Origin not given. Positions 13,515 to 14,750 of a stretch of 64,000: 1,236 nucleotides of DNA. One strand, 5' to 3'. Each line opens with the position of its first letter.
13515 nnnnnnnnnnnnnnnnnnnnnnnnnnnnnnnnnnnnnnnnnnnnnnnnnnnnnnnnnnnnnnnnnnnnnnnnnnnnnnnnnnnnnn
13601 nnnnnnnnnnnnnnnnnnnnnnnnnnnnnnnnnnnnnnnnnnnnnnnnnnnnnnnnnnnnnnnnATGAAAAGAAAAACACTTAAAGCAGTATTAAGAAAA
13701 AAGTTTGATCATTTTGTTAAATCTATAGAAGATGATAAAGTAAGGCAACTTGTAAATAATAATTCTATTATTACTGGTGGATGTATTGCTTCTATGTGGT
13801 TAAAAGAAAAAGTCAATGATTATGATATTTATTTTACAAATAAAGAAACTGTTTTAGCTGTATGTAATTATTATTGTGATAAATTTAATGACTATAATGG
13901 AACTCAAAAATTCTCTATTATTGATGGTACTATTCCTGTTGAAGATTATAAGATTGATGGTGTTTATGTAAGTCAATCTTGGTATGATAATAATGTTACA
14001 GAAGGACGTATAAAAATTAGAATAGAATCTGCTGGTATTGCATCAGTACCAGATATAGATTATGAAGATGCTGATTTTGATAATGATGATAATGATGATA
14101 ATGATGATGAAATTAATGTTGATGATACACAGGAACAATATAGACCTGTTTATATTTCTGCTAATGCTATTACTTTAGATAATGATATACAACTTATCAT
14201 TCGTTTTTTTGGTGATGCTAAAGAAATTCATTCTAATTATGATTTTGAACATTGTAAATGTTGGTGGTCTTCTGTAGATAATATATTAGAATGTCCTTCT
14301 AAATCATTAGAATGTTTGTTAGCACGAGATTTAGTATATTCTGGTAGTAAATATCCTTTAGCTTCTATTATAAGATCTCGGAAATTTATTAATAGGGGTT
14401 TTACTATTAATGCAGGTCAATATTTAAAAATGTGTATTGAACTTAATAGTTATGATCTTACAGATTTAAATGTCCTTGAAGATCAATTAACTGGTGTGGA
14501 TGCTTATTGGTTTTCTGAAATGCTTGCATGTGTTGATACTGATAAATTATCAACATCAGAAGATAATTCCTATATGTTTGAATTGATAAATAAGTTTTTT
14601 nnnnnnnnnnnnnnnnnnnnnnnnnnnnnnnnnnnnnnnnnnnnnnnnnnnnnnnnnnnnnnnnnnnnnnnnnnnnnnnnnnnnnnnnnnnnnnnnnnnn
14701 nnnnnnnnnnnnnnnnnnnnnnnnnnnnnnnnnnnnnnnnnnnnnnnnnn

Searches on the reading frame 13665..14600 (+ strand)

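Call 40: search_protein_families(library=pfam, proteins=[window:13665-14600:+], max_evalue=0.001)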
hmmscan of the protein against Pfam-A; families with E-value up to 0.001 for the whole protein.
window:13665-14600:+ (312 aa): 0 families

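Call 43: search_protein_families(library=phrogs, proteins=[window:13665-14600:+], max_evalue=0.00001)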
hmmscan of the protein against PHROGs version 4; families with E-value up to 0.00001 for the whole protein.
window:13665-14600:+ (312 aa): 4 families
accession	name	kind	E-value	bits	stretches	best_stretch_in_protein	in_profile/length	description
phrog_4400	-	unknown function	7.4e-57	193.7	1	1-312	1-246/248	-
phrog_18122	-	unknown function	6.3e-22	79.5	2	163-287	93-222/365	-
phrog_16176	-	unknown function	2.8e-12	47.2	1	18-277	17-287/477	-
phrog_27100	-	unknown function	1e-10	42.2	0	170-275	89-196/386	-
